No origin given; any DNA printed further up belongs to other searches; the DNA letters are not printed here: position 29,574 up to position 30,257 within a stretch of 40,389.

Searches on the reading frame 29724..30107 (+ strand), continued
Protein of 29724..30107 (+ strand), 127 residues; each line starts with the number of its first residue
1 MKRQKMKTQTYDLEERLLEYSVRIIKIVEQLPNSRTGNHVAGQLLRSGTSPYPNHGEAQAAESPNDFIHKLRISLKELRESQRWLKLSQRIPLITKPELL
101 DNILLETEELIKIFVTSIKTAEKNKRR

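Call 106: get_annotated_region(hit=H12, flank=1500)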
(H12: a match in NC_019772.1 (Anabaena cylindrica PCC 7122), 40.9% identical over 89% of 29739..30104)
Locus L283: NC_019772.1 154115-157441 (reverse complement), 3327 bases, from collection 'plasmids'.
description: Anabaena cylindrica PCC 7122 plasmid pANACY.01, complete sequence
organism: Anabaena cylindrica PCC 7122 (NCBI taxid 272123)
taxonomy: Bacteria; Cyanobacteriota; Cyanophyceae; Nostocales; Nostocaceae; Anabaena; Anabaena cylindrica; Anabaena cylindrica PCC 7122
host: -; source: water, most likely pond; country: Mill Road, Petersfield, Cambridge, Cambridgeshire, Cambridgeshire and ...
typing (MOB-suite, as given by PLSDB): conjugative; replicon rep_cluster_345; relaxase MOBP; mating-pair formation MPF_T
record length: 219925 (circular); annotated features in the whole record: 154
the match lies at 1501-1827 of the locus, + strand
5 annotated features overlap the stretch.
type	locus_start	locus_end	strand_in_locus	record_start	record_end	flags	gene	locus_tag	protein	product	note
CDS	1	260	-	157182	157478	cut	-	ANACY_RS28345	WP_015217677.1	hypothetical protein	-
CDS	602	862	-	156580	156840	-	-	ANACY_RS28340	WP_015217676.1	hypothetical protein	-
CDS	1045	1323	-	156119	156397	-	cas2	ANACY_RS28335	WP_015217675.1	CRISPR-associated endonuclease Cas2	GO:0043571 - maintenance of CRISPR repeat elements [Evidence IEA]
CDS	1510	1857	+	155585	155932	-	-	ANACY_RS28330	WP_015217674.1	four helix bundle protein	-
CDS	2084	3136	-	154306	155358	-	cas1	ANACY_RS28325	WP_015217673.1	CRISPR-associated endonuclease Cas1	GO:0043571 - maintenance of CRISPR repeat elements [Evidence IEA]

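Call 107: get_annotated_region(hit=H8, flank=1500)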
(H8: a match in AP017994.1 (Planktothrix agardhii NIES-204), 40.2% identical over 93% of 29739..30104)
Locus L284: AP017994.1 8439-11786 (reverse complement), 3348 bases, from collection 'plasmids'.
description: Planktothrix agardhii NIES-204 plasmid plasmid3 DNA, complete sequence
organism: Planktothrix agardhii NIES-204 (NCBI taxid 282423)
taxonomy: Bacteria; Cyanobacteriota; Cyanophyceae; Oscillatoriales; Microcoleaceae; Planktothrix; Planktothrix agardhii; Planktothrix agardhii NIES-204
host: -; source: -; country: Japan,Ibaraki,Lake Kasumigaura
typing (MOB-suite, as given by PLSDB): non-mobilizable
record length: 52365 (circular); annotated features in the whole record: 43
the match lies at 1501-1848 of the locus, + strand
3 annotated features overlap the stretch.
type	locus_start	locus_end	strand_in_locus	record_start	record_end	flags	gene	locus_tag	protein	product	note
CDS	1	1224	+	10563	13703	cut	-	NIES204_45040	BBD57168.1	helicase domain protein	-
CDS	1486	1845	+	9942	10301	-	-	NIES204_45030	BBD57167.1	hypothetical protein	-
CDS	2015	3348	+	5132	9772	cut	-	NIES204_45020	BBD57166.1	hypothetical protein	-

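Call 108: get_annotated_region(hit=H1, flank=1500)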
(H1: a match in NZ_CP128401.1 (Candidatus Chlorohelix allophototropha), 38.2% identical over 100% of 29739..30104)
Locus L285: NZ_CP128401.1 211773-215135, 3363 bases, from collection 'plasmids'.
description: Candidatus Chlorohelix allophototropha isolate L227-S17 plasmid unnamed1, complete sequence
organism: Candidatus Chlorohelix allophototropha (NCBI taxid 3003348)
taxonomy: Bacteria; Chloroflexota; Chloroflexia; Candidatus Chloroheliales; Candidatus Chloroheliaceae; Candidatus Chlorohelix; Candidatus Chlorohelix allophototropha
host: -; source: Single colony of Candidatus Chlorohelix allophototropha from a non-axenic enrichment (subculture 19.9); ...; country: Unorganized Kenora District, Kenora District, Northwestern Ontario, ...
typing (MOB-suite, as given by PLSDB): non-mobilizable
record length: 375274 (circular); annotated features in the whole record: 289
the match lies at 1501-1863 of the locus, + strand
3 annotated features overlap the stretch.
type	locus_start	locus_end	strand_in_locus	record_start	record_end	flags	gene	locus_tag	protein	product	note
CDS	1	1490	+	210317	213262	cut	-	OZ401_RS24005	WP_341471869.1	helicase-related protein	-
CDS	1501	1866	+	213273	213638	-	-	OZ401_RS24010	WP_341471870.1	four helix bundle protein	-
CDS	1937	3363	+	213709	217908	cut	-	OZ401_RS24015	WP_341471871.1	N-6 DNA methylase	GO:0006306 - DNA methylation [Evidence IEA]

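Call 109: get_annotated_region(hit=H20, flank=1500)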
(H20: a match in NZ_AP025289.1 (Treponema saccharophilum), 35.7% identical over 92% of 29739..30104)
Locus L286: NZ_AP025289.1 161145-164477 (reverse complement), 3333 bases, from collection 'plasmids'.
description: Treponema saccharophilum strain JCM 32279 plasmid pTS1, complete sequence
organism: Treponema saccharophilum (NCBI taxid 165)
taxonomy: Bacteria; Spirochaetota; Spirochaetia; Spirochaetales; Treponemataceae; Treponema; Treponema saccharophilum
host: -; source: -; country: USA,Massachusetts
typing (MOB-suite, as given by PLSDB): non-mobilizable
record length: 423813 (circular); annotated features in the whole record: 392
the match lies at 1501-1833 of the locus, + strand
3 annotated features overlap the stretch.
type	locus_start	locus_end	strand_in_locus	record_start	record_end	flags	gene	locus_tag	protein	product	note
CDS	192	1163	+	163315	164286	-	-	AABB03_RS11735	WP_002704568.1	DMT family transporter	GO:0055085 - transmembrane transport [Evidence IEA]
CDS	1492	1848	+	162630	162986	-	-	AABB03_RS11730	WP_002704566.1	four helix bundle protein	-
CDS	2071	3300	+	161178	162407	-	-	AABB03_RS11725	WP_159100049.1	DUF4832 domain-containing protein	-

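Call 110: get_annotated_region(hit=H18, flank=1500)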
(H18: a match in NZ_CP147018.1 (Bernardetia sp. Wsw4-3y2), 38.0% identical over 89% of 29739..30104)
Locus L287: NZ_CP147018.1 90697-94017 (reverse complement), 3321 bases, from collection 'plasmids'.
description: Bernardetia sp. Wsw4-3y2 plasmid plasmd1, complete sequence
organism: Bernardetia sp. Wsw4-3y2 (NCBI taxid 3127471)
taxonomy: Bacteria; Bacteroidota; Cytophagia; Cytophagales; Bernardetiaceae; Bernardetia; Bernardetia sp. Wsw4-3y2
host: -; source: Red alga,Red algae; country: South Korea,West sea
typing (MOB-suite, as given by PLSDB): non-mobilizable
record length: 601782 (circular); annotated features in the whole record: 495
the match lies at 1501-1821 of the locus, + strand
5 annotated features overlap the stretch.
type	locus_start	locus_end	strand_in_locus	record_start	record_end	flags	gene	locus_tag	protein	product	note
CDS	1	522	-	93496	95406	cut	-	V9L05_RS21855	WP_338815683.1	hypothetical protein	-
CDS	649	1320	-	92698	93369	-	-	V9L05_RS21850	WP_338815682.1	O-methyltransferase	GO:0032259 - methylation [Evidence IEA]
CDS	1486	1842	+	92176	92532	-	-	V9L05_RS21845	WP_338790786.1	four helix bundle protein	-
CDS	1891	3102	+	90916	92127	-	recF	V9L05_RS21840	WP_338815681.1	DNA replication and repair protein RecF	GO:0006310 - DNA recombination [Evidence IEA]; GO:0006281 - DNA repair [Evidence IEA]; GO:0006260 - DNA replication ...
CDS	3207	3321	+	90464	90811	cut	-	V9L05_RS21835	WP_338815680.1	hypothetical protein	-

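Call 115: get_annotated_region(hit=H2, flank=1000)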
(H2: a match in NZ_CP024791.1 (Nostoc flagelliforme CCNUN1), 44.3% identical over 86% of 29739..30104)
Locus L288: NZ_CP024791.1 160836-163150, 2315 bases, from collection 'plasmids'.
description: Nostoc flagelliforme CCNUN1 plasmid pNFSY06, complete sequence
organism: Nostoc flagelliforme CCNUN1 (NCBI taxid 2038116)
taxonomy: Bacteria; Cyanobacteriota; Cyanophyceae; Nostocales; Nostocaceae; Nostoc; Nostoc flagelliforme; Nostoc flagelliforme CCNUN1
host: -; source: cell culture,desert soil; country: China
typing (MOB-suite, as given by PLSDB): non-mobilizable; replicon rep_cluster_1622,rep_cluster_317
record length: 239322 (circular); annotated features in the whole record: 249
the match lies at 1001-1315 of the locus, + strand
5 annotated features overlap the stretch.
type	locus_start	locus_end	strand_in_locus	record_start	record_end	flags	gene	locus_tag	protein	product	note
CDS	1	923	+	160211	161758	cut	-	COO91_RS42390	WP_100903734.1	hypothetical protein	-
CDS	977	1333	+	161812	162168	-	-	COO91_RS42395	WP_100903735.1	four helix bundle protein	-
CDS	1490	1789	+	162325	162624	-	-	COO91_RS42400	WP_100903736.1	hypothetical protein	-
CDS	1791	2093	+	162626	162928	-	-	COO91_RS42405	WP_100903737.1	hypothetical protein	-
CDS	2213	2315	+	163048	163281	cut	-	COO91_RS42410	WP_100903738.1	hypothetical protein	-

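Call 116: get_annotated_region(hit=H5, flank=1000)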
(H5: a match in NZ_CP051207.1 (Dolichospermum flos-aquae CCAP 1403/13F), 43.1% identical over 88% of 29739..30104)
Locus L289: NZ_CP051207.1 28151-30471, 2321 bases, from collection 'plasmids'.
description: Dolichospermum flos-aquae CCAP 1403/13F plasmid pAfl69, complete sequence
organism: Dolichospermum flos-aquae CCAP 1403/13F (NCBI taxid 315271)
taxonomy: Bacteria; Cyanobacteriota; Cyanophyceae; Nostocales; Aphanizomenonaceae; Dolichospermum; Dolichospermum flos-aquae; Dolichospermum flos-aquae CCAP 1403/13F
host: -; source: cell culture,freshwater; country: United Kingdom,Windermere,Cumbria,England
typing (MOB-suite, as given by PLSDB): non-mobilizable; replicon rep_cluster_345
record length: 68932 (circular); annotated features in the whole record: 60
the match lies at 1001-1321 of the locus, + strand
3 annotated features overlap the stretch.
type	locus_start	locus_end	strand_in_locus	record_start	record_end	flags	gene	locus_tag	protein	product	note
CDS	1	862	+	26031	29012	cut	-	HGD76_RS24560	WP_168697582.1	helicase-related protein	-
CDS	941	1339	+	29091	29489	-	-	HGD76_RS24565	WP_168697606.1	four helix bundle protein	-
CDS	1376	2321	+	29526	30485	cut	-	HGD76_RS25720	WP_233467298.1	hypothetical protein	-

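Call 117: get_annotated_region(hit=H6, flank=1000)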
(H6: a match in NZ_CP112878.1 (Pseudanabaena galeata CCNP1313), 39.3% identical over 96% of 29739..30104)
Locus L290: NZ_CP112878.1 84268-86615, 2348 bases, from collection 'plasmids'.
description: Pseudanabaena galeata CCNP1313 plasmid pPg_04, complete sequence
organism: Pseudanabaena galeata CCNP1313 (NCBI taxid 2602720)
taxonomy: Bacteria; Cyanobacteriota; Cyanophyceae; Pseudanabaenales; Pseudanabaenaceae; Pseudanabaena; Pseudanabaena galeata; Pseudanabaena galeata CCNP1313
host: -; source: -; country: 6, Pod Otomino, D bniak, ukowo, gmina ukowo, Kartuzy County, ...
typing (MOB-suite, as given by PLSDB): mobilizable; relaxase MOBP
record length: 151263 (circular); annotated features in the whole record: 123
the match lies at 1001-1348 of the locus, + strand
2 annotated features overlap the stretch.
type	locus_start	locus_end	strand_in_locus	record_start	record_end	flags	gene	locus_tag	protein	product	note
CDS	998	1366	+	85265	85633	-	-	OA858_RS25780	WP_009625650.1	four helix bundle protein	-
CDS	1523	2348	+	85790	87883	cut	cas1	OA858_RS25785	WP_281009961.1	CRISPR-associated endonuclease Cas1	GO:0043571 - maintenance of CRISPR repeat elements [Evidence IEA]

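Call 118: get_annotated_region(hit=H27, flank=1000)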
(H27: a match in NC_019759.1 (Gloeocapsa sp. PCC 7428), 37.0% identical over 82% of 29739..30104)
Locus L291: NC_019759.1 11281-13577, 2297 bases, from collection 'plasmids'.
description: Gloeocapsa sp. PCC 7428 plasmid pGLO7428.03, complete sequence
organism: Gloeocapsa sp. PCC 7428 (NCBI taxid 1173026)
taxonomy: Bacteria; Cyanobacteriota; Cyanophyceae; Chroococcales; Chroococcaceae; Gloeocapsa; Gloeocapsa sp. PCC 7428
host: -; source: -; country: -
typing (MOB-suite, as given by PLSDB): mobilizable; replicon rep_cluster_1726; relaxase MOBV
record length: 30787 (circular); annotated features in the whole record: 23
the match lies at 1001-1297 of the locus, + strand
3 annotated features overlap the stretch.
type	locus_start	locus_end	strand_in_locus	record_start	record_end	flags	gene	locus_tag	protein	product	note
CDS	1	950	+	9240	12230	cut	-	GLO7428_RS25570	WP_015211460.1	DUF1156 domain-containing protein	-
CDS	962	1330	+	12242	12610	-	-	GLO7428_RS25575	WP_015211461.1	four helix bundle protein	-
CDS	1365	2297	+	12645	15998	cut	-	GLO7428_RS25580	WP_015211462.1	Swt1 family HEPN domain-containing protein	-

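Call 119: get_annotated_region(hit=H28, flank=1000)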
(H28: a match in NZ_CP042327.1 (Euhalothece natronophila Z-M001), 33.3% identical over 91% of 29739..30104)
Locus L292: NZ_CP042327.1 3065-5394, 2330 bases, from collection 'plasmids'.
description: Euhalothece natronophila Z-M001 plasmid pEu1, complete sequence
organism: Euhalothece natronophila Z-M001 (NCBI taxid 522448)
taxonomy: Bacteria; Cyanobacteriota; Cyanophyceae; Chroococcales; Halothecacae; Euhalothece; Euhalothece natronophila; Euhalothece natronophila Z-M001
host: -; source: cell culture,soda lake Magadi; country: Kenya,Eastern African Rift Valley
typing (MOB-suite, as given by PLSDB): non-mobilizable
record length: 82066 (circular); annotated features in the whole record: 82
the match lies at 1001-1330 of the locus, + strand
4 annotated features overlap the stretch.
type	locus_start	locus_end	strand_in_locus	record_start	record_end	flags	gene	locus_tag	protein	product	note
CDS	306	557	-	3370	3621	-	-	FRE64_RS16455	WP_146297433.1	UPF0175 family protein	-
CDS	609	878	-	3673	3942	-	-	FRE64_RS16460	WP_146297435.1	hypothetical protein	-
CDS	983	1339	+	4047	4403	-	-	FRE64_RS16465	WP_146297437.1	four helix bundle protein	-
CDS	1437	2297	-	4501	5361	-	-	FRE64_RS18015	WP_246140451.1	hypothetical protein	-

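Call 120: get_annotated_region(hit=H30, flank=1000)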
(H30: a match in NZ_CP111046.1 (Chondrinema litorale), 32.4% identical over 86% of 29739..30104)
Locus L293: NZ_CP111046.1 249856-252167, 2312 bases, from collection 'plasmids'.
description: Chondrinema litorale strain WSW3-B12 plasmid unnamed4
organism: Chondrinema litorale (NCBI taxid 2994555)
taxonomy: Bacteria; Bacteroidota; Cytophagia; Cytophagales; Flammeovirgaceae; Chondrinema; Chondrinema litorale
host: -; source: Seaweed,red alga; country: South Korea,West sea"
typing (MOB-suite, as given by PLSDB): non-mobilizable
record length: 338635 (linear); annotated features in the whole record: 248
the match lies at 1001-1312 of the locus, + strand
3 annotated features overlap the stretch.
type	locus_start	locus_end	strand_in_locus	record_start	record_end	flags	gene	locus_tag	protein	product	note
CDS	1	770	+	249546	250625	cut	-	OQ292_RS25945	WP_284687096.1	efflux RND transporter periplasmic adaptor subunit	GO:0006810 - transport [Evidence IEA]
CDS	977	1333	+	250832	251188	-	-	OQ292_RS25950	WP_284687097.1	four helix bundle protein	-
CDS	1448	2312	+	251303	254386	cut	-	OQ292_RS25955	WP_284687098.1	efflux RND transporter permease subunit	GO:0055085 - transmembrane transport [Evidence IEA]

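Call 122: predict_structure(alignment_id=A2)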
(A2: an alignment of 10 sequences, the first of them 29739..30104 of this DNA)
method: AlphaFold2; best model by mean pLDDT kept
length: 122 residues; sequences in the alignment: 10
mean_pLDDT: 92.7   pTM: 0.84
mean pLDDT of the five models: 92.7, 92.5, 92.4, 92.3, 90.5
residues with pLDDT >= 90: 107; 70-90: 9; 50-70: 4; < 50: 2
segments of 3 or more residues with pLDDT < 50: none
pLDDT, mean of each block of 10 residues (from residue 1): 68 97 95 96 97 93 96 98 90 95 97 92 76
secondary structure, 60 per line:
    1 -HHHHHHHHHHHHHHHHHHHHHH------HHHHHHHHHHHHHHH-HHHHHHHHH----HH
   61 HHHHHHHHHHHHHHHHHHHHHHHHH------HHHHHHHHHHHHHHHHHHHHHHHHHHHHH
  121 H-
elements in order: H2-23 H30-44 H46-54 H59-85 H92-121

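Call 124: fold_search(model_id=the predicted structure, library=pdb)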
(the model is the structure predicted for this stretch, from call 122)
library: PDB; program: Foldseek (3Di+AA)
matches with E <= 10: 662; with E <= 0.001: 5
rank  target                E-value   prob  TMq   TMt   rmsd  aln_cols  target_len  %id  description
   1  2rld_E                5.9e-06  1.00  0.79  0.89   2.1       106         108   39  CRYSTAL STRUCTURE OF A PROTEIN WITH UNKNOWN FUNCTION FROM S23 RIBOSOMAL PROTEIN FAMILY (BT_0352) FROM BACTEROIDES THET (released 2007-10-30)
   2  2rld_B                7.2e-06  1.00  0.81  0.88   2.3       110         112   37  CRYSTAL STRUCTURE OF A PROTEIN WITH UNKNOWN FUNCTION FROM S23 RIBOSOMAL PROTEIN FAMILY (BT_0352) FROM BACTEROIDES THET (released 2007-10-30)
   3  2rld_C                2.8e-05  1.00  0.83  0.87   2.3       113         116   36  CRYSTAL STRUCTURE OF A PROTEIN WITH UNKNOWN FUNCTION FROM S23 RIBOSOMAL PROTEIN FAMILY (BT_0352) FROM BACTEROIDES THET (released 2007-10-30)
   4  2rld_D                7.9e-05  1.00  0.80  0.89   2.3       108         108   37  CRYSTAL STRUCTURE OF A PROTEIN WITH UNKNOWN FUNCTION FROM S23 RIBOSOMAL PROTEIN FAMILY (BT_0352) FROM BACTEROIDES THET (released 2007-10-30)
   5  2rld_A                1.5e-04  1.00  0.79  0.85   2.4       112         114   35  CRYSTAL STRUCTURE OF A PROTEIN WITH UNKNOWN FUNCTION FROM S23 RIBOSOMAL PROTEIN FAMILY (BT_0352) FROM BACTEROIDES THET (released 2007-10-30)
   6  2gsc_B                2.8e-03  1.00  0.82  0.85   1.5       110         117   18  Crystal Structure of the Conserved Hypothetical Cytosolic Protein Xcc0516 from Xanthomonas campestris (released 2006-10-03)
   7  2gsc_E                3.7e-03  1.00  0.79  0.85   1.8       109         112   20  Crystal Structure of the Conserved Hypothetical Cytosolic Protein Xcc0516 from Xanthomonas campestris (released 2006-10-03)
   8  2gsc_D                5.0e-03  1.00  0.82  0.87   2.6       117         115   17  Crystal Structure of the Conserved Hypothetical Cytosolic Protein Xcc0516 from Xanthomonas campestris (released 2006-10-03)
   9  2gsc_A                5.3e-03  1.00  0.74  0.80   2.6       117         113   21  Crystal Structure of the Conserved Hypothetical Cytosolic Protein Xcc0516 from Xanthomonas campestris (released 2006-10-03)
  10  2gsc_C                9.9e-03  1.00  0.74  0.82   2.2       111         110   22  Crystal Structure of the Conserved Hypothetical Cytosolic Protein Xcc0516 from Xanthomonas campestris (released 2006-10-03)
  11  2lqg_MODEL_1_A        6.1e-02  0.93  0.38  0.35   6.9       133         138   13  Solution Structure of the R4 domain of talin (released 2013-02-13)
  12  4dwl_C                9.7e-02  1.00  0.72  0.79   2.5       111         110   16  Avd molecule from Bordetella bacteriophage DGR (released 2013-02-27)
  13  2etd                  1.9e-01  0.93  0.47  0.43   5.4       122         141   16  Crystal structure of a lema protein (tm0961) from thermotoga maritima msb8 at 2.28 A resolution (released 2005-11-15)
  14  4dwl_E                2.1e-01  1.00  0.73  0.80   2.4       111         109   15  Avd molecule from Bordetella bacteriophage DGR (released 2013-02-27)
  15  7dgu                  3.0e-01  0.82  0.37  0.44   5.6       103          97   16  De novo designed protein H4A1R (released 2021-11-24)
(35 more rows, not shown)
